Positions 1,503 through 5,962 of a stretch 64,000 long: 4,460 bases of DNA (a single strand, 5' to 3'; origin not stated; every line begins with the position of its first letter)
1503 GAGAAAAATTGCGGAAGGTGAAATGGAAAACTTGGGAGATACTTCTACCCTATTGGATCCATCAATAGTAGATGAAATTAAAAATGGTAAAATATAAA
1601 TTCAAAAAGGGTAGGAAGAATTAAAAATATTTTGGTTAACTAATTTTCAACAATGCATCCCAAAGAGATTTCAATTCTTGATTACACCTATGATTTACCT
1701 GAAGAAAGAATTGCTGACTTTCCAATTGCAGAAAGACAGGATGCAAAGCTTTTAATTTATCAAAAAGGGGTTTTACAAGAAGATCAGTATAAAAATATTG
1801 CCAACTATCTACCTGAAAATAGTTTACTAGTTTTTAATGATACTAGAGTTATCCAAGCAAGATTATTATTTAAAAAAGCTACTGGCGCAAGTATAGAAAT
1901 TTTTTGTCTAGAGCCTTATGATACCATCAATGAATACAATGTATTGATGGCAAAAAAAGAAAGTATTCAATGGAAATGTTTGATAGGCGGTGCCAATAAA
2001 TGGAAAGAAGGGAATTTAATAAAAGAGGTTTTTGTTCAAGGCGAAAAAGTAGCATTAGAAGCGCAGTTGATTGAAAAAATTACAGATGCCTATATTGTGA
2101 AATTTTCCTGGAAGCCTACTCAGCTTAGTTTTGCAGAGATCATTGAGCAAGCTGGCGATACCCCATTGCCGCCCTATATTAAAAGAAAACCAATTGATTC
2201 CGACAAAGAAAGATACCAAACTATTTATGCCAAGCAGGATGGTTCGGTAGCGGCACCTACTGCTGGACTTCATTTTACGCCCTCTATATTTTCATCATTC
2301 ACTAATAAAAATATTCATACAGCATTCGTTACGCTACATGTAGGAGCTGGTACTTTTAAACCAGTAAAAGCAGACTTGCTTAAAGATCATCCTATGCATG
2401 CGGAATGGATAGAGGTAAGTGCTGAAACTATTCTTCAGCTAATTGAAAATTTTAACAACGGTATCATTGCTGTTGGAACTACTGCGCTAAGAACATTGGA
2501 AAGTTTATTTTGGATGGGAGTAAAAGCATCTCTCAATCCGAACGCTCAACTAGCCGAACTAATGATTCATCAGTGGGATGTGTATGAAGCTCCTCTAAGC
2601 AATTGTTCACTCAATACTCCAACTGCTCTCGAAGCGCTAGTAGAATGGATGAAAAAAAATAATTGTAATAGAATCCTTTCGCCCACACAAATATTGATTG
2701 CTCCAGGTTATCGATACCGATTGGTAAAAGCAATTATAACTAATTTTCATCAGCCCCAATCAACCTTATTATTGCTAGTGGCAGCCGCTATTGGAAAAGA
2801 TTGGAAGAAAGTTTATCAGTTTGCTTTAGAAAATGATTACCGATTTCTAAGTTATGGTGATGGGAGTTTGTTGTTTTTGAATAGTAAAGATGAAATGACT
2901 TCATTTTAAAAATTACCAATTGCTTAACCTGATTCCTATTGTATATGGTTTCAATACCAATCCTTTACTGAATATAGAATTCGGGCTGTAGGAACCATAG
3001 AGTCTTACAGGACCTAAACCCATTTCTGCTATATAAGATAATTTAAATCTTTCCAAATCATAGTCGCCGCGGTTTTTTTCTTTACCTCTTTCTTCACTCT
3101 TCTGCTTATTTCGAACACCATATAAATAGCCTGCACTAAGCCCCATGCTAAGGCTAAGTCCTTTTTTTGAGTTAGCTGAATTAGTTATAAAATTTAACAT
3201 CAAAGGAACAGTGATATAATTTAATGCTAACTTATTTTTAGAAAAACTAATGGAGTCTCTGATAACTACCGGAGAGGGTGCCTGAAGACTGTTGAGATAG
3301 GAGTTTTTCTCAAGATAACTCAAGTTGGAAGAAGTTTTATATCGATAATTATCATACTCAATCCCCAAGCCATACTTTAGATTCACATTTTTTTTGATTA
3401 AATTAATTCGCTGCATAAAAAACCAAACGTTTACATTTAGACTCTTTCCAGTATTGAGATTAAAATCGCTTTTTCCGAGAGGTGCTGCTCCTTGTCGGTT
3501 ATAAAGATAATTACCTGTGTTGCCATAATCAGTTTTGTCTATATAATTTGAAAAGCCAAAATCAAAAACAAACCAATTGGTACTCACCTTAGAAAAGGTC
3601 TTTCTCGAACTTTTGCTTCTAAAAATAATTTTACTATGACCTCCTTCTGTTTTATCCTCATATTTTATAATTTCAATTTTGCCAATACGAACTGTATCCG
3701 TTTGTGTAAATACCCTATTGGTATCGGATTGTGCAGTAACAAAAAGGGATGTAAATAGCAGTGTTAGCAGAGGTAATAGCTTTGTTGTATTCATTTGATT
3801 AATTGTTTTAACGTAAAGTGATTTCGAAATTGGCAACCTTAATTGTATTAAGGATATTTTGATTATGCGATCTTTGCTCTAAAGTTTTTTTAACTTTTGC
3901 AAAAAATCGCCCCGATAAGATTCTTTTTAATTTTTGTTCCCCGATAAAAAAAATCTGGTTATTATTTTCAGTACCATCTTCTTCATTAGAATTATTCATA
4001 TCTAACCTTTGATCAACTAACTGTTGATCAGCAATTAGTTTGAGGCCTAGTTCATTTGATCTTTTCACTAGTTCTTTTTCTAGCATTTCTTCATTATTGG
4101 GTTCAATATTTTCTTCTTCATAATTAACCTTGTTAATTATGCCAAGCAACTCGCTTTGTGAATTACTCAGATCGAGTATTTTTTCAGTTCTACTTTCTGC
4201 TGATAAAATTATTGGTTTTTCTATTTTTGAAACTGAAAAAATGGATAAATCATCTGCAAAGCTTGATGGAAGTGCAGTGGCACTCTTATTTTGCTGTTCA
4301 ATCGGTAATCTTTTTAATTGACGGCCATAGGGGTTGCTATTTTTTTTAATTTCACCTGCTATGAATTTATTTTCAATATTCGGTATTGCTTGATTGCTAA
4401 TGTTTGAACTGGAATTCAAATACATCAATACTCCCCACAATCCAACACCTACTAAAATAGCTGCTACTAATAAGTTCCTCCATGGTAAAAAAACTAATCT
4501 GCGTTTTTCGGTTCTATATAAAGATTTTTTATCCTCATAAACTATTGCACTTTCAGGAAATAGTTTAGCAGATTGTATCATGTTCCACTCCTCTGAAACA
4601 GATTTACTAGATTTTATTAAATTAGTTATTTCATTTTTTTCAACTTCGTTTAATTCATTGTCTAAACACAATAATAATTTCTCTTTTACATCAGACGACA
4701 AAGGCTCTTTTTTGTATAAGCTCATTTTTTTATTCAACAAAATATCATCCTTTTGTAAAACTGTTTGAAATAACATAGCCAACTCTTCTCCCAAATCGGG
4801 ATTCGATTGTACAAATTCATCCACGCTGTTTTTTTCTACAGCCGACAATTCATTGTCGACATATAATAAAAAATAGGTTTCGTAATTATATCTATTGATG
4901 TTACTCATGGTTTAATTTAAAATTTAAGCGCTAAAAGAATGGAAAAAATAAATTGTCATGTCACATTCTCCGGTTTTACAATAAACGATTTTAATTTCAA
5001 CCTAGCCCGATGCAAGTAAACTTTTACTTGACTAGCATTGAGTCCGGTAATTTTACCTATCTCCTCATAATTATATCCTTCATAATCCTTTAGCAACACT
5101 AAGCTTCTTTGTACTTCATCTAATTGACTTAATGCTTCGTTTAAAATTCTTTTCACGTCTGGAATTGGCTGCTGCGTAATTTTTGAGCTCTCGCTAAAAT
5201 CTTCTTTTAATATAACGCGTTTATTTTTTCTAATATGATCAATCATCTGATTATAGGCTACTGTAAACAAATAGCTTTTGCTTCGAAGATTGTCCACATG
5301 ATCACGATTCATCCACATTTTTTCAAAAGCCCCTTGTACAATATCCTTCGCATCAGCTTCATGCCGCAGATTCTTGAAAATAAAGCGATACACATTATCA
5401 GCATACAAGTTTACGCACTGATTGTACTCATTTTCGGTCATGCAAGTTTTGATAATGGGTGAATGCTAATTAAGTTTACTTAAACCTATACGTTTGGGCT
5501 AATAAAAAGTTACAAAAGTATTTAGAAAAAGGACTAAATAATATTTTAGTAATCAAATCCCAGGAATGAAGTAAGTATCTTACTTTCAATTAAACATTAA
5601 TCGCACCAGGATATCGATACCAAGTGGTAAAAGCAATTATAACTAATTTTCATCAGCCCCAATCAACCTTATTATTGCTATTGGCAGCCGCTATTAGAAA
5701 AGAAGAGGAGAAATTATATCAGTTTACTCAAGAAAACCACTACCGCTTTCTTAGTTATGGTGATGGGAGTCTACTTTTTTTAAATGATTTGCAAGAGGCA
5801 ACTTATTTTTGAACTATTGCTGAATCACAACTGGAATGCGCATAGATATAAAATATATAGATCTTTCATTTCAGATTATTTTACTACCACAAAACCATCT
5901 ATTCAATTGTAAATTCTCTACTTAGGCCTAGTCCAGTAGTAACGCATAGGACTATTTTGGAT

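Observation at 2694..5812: ECF sigma / anti-sigma / beta-barrel module bracketed by queA 3' ends: possible Campbell-type insertion or excisable 2.9-kb cassette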

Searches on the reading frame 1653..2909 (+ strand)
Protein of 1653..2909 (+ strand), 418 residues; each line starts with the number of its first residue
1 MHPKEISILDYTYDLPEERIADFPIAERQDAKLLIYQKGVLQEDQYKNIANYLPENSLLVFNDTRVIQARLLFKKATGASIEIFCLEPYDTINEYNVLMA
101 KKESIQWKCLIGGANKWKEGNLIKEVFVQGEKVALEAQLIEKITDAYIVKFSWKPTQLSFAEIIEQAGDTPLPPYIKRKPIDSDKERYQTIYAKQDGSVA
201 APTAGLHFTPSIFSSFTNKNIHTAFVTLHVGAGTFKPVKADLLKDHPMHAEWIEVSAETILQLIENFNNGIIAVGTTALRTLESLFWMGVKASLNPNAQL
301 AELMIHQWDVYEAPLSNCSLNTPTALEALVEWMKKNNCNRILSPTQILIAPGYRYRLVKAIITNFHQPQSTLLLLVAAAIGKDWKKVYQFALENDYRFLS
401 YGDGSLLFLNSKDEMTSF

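Call 6: search_protein_families(library=pfam, proteins=[window:1653-2909:+], max_evalue=0.01)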
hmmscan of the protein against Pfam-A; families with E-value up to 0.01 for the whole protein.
window:1653-2909:+ (418 aa): 1 family
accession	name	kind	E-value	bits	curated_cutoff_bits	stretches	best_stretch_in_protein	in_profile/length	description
PF02547.20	Queuosine_synth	-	1.3e-99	333.9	25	1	10-407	3-322/322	Queuosine biosynthesis protein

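Call 32: find_encoding_contigs(protein=window:1653-2909:+, flank=10000, max_places=10)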
Protein window:1653-2909:+ (418 aa): no gene with exactly this product is on record in the collection.

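Call 70: search_protein_families(library=ncbifam, proteins=[window:1653-2909:+], max_evalue=0.001)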
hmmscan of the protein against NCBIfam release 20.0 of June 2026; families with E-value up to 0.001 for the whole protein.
window:1653-2909:+ (418 aa): 3 families
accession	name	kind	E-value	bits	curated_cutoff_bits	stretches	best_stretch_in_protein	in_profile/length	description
NF001140.0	PRK00147.1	equivalog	8.9e-105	350.4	324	2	8-305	3-283/346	tRNA preQ1(34) S-adenosylmethionine ribosyltransferase-isomerase QueA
TIGR00113.1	queA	equivalog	1.3e-94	317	267.45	2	7-307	3-287/345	tRNA preQ1(34) S-adenosylmethionine ribosyltransferase-isomerase QueA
NF002398.0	PRK01424.1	equivalog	5.9e-69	233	588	3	182-290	181-291/366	tRNA preQ1(34) S-adenosylmethionine ribosyltransferase-isomerase QueA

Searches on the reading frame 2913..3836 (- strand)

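Call 6: search_protein_families(library=pfam, proteins=[window:2913-3836:-], max_evalue=0.01)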
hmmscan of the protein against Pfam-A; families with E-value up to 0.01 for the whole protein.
window:2913-3836:- (307 aa): 1 family
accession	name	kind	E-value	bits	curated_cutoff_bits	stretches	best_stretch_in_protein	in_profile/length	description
PF13568.12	OMP_b-brl_2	-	4.7e-08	33.7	27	1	118-275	25-155/175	Outer membrane protein beta-barrel domain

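Call 70: search_protein_families(library=ncbifam, proteins=[window:2913-3794:-], max_evalue=0.001)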
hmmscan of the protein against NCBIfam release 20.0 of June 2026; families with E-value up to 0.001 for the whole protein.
window:2913-3794:- (293 aa): 0 families

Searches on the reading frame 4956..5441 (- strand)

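Call 6: search_protein_families(library=pfam, proteins=[window:4956-5441:-], max_evalue=0.01)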
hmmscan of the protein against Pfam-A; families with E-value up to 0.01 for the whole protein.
window:4956-5441:- (161 aa): 4 families
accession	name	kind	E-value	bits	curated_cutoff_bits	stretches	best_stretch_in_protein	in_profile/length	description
PF08281.18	Sigma70_r4_2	-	5.5e-15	55.2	25.7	1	98-150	2-54/54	Sigma-70, region 4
PF04542.20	Sigma70_r2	-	4e-12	46.2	24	1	10-75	2-70/71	Sigma-70 region 2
PF04545.22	Sigma70_r4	-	6.6e-09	35.6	24.1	1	103-151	1-49/50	Sigma-70, region 4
PF07638.17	Sigma70_ECF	-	2.8e-05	24.5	21.1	1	23-151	39-180/185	ECF sigma factor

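Call 70: search_protein_families(library=ncbifam, proteins=[window:4956-5441:-], max_evalue=0.001)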
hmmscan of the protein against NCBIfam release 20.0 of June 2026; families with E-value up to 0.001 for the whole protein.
window:4956-5441:- (161 aa): 89 families (the best 25 are shown)
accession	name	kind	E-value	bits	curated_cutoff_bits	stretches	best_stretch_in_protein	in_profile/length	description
NF058625.1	sigma_PG0214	equivalog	3.3e-32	111.5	130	1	1-158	1-165/170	GFO_1088 family ECF-type sigma factor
TIGR02950.1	SigM_subfam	subfamily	1.5e-26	93.1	147.95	1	10-153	6-157/159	RNA polymerase sigma factor, SigM family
TIGR02937.1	sigma70-ECF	superfamily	1.2e-23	83.6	42.9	1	6-152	3-163/165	sigma-70 family RNA polymerase sigma factor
NF007226.0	PRK09644.1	equivalog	5.4e-23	81.9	199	1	8-156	5-159/166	RNA polymerase sigma factor SigM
TIGR02985.1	Sig70_bacteroi1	subfamily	1.7e-20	73.9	126.4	1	5-152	2-160/162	RNA polymerase sigma-70 factor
NF009193.0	PRK12541.1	equivalog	1.2e-19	71.1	171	1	13-152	14-158/161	RNA polymerase sigma factor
TIGR02983.1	SigE-fam_strep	subfamily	1.9e-19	70.2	141.55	1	2-152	4-156/162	SigE family RNA polymerase sigma factor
TIGR02959.1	SigZ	equivalog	8.7e-19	68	168.65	1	12-155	3-149/170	RNA polymerase sigma factor SigZ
NF007215.0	PRK09637.1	equivalog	3.5e-18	66.2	212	1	7-155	4-155/181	RNA polymerase sigma factor SigZ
NF053879.1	RNAPolSigSigVBac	equivalog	6.3e-18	65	190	1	3-153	3-154/160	RNA polymerase sigma factor SigV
NF007223.0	PRK09641.1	equivalog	1.1e-17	64.5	209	1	3-152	17-182/187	RNA polymerase sigma factor SigW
TIGR02954.1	Sig70_famx3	hypoth_equivalog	1.5e-16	60.6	188.5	1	4-153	16-166/170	RNA polymerase sigma-70 factor, TIGR02954 family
NF009166.1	PRK12513.1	equivalog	2.4e-16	60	206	1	12-152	30-184/193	RNA polymerase sigma factor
TIGR02948.1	SigW_bacill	equivalog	3.1e-16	60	243.1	2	3-80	17-96/187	RNA polymerase sigma factor SigW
NF007216.0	PRK09638.1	equivalog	8.3e-16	58.3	194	1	13-148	27-168/180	RNA polymerase sigma factor SigY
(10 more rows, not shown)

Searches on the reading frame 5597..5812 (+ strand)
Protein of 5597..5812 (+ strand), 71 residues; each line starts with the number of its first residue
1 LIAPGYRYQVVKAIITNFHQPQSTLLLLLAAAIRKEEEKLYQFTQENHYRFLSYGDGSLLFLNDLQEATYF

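Call 6: search_protein_families(library=pfam, proteins=[window:5597-5812:+], max_evalue=0.01)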
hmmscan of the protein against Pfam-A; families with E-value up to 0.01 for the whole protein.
window:5597-5812:+ (71 aa): 1 family
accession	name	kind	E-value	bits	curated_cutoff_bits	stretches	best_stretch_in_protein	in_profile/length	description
PF02547.20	Queuosine_synth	-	3.5e-17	63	25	1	2-60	263-322/322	Queuosine biosynthesis protein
